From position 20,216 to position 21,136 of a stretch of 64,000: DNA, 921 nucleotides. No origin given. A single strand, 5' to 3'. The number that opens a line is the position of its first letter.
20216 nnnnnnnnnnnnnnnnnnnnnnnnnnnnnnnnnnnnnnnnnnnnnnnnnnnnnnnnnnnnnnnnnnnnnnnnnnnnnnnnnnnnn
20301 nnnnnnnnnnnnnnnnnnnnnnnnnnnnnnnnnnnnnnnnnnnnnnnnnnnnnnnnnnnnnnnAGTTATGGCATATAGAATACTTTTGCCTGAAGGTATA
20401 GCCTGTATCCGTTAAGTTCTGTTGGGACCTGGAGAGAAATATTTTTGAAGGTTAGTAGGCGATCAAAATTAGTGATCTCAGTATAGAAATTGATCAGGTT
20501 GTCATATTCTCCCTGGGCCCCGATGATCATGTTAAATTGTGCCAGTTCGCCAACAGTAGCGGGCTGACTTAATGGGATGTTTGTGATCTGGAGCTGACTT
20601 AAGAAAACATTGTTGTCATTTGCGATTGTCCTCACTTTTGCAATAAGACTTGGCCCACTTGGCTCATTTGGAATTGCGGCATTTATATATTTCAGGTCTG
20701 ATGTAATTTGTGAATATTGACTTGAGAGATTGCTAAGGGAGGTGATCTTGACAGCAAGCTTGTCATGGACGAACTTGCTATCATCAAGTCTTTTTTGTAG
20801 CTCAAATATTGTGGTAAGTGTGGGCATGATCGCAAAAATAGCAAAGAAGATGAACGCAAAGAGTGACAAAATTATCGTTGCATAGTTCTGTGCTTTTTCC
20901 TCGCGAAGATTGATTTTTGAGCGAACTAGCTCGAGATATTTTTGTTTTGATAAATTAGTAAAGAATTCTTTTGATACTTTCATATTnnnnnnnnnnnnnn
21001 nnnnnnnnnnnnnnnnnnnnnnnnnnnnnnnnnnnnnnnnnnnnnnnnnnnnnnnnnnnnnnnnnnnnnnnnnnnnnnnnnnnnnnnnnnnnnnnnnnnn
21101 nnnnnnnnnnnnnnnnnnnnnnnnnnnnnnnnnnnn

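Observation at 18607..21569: Orphan PilN/PilO-like pair fused in an operon with two anchored surface proteins and the glycosylation cluster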

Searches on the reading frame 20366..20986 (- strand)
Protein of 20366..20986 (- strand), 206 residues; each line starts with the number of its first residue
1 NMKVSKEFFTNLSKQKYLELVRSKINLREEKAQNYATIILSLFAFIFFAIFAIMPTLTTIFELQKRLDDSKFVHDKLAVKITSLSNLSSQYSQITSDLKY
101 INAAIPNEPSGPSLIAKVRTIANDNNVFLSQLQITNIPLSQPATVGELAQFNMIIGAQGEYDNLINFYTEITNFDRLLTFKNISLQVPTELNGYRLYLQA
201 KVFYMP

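Call 3: search_protein_families(library=pfam, proteins=[window:20366-20986:-], max_evalue=1)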
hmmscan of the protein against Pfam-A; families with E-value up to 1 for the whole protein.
window:20366-20986:- (206 aa): 2 families
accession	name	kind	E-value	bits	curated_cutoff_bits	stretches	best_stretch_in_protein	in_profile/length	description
PF04350.18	PilO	-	6e-11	43.1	22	1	78-197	19-133/145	Pilus assembly protein, PilO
PF16972.10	TipE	-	0.16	11.6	26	1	40-61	28-49/486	Na+ channel auxiliary subunit TipE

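Call 4: search_protein_families(library=ncbifam, proteins=[window:20366-20986:-], max_evalue=1)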
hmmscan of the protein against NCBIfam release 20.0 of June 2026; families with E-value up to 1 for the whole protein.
window:20366-20986:- (206 aa): 1 family
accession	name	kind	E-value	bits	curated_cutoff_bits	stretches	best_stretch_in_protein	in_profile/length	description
NF040576.1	T2SS_GspM_XpsM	equivalog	0.0047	16.6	60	1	39-186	6-151/180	type II secretion system protein GspM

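Call 15: find_homologous_proteins(query=window:20366-20983:-)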
Query window:20366-20983:- (205 aa): 7 proteins with E <= 0.001 among 103 candidates.
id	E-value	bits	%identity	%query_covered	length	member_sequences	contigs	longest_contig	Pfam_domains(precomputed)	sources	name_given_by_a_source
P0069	1.4e-124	431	100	100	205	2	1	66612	PF04350.19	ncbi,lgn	-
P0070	5.0e-114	397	90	100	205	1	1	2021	PF04350.19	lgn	-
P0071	7.1e-114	396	90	100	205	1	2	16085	PF04350.19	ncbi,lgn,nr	ncbi:MAG: type 4a pilus biogenesis protein PilO [Candidatus Levybacteria bacterium]|nr:type 4a pilus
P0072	1.1e-113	395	90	100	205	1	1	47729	PF04350.19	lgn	-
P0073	3.3e-94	332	74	100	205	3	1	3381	PF04350.19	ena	-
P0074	8.4e-94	331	75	100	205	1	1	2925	PF04350.19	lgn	-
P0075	3.4e-91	322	73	100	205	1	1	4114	PF04350.19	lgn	-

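Call 39: search_solved_structures(query=A2, max_evalue=10, show_alignments=1)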
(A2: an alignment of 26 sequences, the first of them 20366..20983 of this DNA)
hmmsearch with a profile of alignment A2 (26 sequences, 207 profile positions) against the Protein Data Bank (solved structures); distinct sequences matched with E-value up to 10: 3.
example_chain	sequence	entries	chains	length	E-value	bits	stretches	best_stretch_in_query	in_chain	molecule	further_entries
3jc8_Oa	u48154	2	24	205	1.1e-10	44.6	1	62-202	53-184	PilO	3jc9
2rjz_A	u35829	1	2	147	7.8e-08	35.3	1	73-204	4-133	PilO protein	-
5uvr_A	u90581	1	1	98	1.8e-05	27.6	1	132-204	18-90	PilO protein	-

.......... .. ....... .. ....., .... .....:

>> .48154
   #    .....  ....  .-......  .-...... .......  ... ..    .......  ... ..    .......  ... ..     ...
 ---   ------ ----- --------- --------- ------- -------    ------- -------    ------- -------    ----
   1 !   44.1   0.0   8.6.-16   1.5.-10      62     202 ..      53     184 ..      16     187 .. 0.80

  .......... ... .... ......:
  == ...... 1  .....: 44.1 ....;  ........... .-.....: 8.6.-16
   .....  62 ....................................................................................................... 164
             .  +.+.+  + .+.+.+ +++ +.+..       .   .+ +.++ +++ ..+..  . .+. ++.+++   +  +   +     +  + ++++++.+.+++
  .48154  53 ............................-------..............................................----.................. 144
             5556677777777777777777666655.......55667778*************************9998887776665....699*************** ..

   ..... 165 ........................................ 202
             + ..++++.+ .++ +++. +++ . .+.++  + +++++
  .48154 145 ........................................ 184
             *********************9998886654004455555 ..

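Call 40: search_protein_families(library=pfam, alignment_id=A2, max_evalue=0.01)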
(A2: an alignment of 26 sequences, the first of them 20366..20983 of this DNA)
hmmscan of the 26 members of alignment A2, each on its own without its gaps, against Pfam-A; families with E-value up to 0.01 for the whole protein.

A. member 1, window:20366-20983:- (205 aa): 1 family
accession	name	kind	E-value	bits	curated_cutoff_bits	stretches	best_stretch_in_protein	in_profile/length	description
PF04350.18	PilO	-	6.1e-11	43.1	22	1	77-196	19-133/145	Pilus assembly protein, PilO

B. families by the number of members that match (of 26 scanned): 6 families
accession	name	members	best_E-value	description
PF04350.18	PilO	26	1.4e-16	Pilus assembly protein, PilO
PF10741.14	T2SSM_b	8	1.3e-05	Type II secretion system (T2SS), protein M subtype b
PF05531.17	NPV_P10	1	0.00062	Nucleopolyhedrovirus P10 protein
PF04612.17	T2SSM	1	0.00088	Type II secretion system (T2SS), protein M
PF10958.13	DUF2759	1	0.0016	Protein of unknown function (DUF2759)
PF04977.20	DivIC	1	0.0059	Septum formation initiator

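Call 62: predict_structure(alignment_id=A5)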
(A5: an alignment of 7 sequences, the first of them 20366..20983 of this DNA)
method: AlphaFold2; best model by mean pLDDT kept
length: 205 residues; sequences in the alignment: 7
mean_pLDDT: 67.6   pTM: 0.41
mean pLDDT of the five models: 67.6, 64.7, 63.1, 62.8, 59.7
residues with pLDDT >= 90: 2; 70-90: 79; 50-70: 104; < 50: 20
segments of 3 or more residues with pLDDT < 50: 1-3, 95-109
pLDDT, mean of each block of 10 residues (from residue 1): 52 63 59 72 76 69 61 62 60 47 45 80 88 73 64 85 88 66 63 78 69
secondary structure, 60 per line:
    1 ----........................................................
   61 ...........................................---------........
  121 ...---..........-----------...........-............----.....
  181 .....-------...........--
elements in order: H5-103 H113-123 E127-136 E148-158 H160-171 E176-185 E193-203

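Call 65: fold_search(model_id=the predicted structure, library=pdb)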
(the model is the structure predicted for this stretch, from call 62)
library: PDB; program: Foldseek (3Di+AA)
matches with E <= 10: 823; with E <= 0.001: 3
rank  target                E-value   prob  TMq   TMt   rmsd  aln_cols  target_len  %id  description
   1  3jc8_Oa               7.6e-06  1.00  0.36  0.39  21.1       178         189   16  Architectural model of the type IVa pilus machine in a piliated state (released 2016-03-16)
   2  2rjz_B                1.9e-04  1.00  0.35  0.52  13.5       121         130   16  Crystal structure of the type 4 fimbrial biogenesis protein PilO from Pseudomonas aeruginosa (released 2007-11-06)
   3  2rjz_A                4.0e-04  1.00  0.36  0.53  12.9       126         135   14  Crystal structure of the type 4 fimbrial biogenesis protein PilO from Pseudomonas aeruginosa (released 2007-11-06)
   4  5uvr                  1.3e-03  1.00  0.34  0.63   4.4        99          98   16  The core region of PilO from the type IV pilus system of Pseudomonas aeruginosa (released 2018-02-21)
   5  6lad_D                6.6e-03  0.99  0.25  0.26   6.4        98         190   13  Crystal structure of Amuc_1100 from Akkermansia muciniphila (released 2020-08-05)
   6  6lad_A                7.8e-03  1.00  0.28  0.29   6.0       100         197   15  Crystal structure of Amuc_1100 from Akkermansia muciniphila (released 2020-08-05)
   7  6lad_F                1.4e-02  0.99  0.27  0.30   6.0        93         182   16  Crystal structure of Amuc_1100 from Akkermansia muciniphila (released 2020-08-05)
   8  6laf_A                1.5e-02  1.00  0.32  0.38   5.1        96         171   14  Crystal structure of the core domain of Amuc_1100 from Akkermansia muciniphila (released 2020-08-05)
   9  6lad_E                2.1e-02  0.99  0.28  0.30   6.0        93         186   16  Crystal structure of Amuc_1100 from Akkermansia muciniphila (released 2020-08-05)
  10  6lad_B                2.5e-02  0.99  0.27  0.30   5.9        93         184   16  Crystal structure of Amuc_1100 from Akkermansia muciniphila (released 2020-08-05)
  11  7kjk_A5               3.3e-02  0.25  0.14  0.17  11.1       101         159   15  The Neck region of Phage XM1 (6-fold symmetry) (released 2021-11-03)
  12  6lad_C                3.5e-02  0.97  0.28  0.29   6.3        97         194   18  Crystal structure of Amuc_1100 from Akkermansia muciniphila (released 2020-08-05)
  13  6kny_A                3.7e-02  0.99  0.29  0.34   5.2        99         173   15  Structure of Amuc_1100 without transmembrane region from Akkermansia muciniphila (released 2020-04-15)
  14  8fwe_AQ               4.4e-02  0.47  0.20  0.24   6.7       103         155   16  Neck structure of Agrobacterium phage Milano, C3 symmetry (released 2023-12-06)
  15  6laf_B                6.9e-02  0.98  0.30  0.33   5.3       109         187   11  Crystal structure of the core domain of Amuc_1100 from Akkermansia muciniphila (released 2020-08-05)
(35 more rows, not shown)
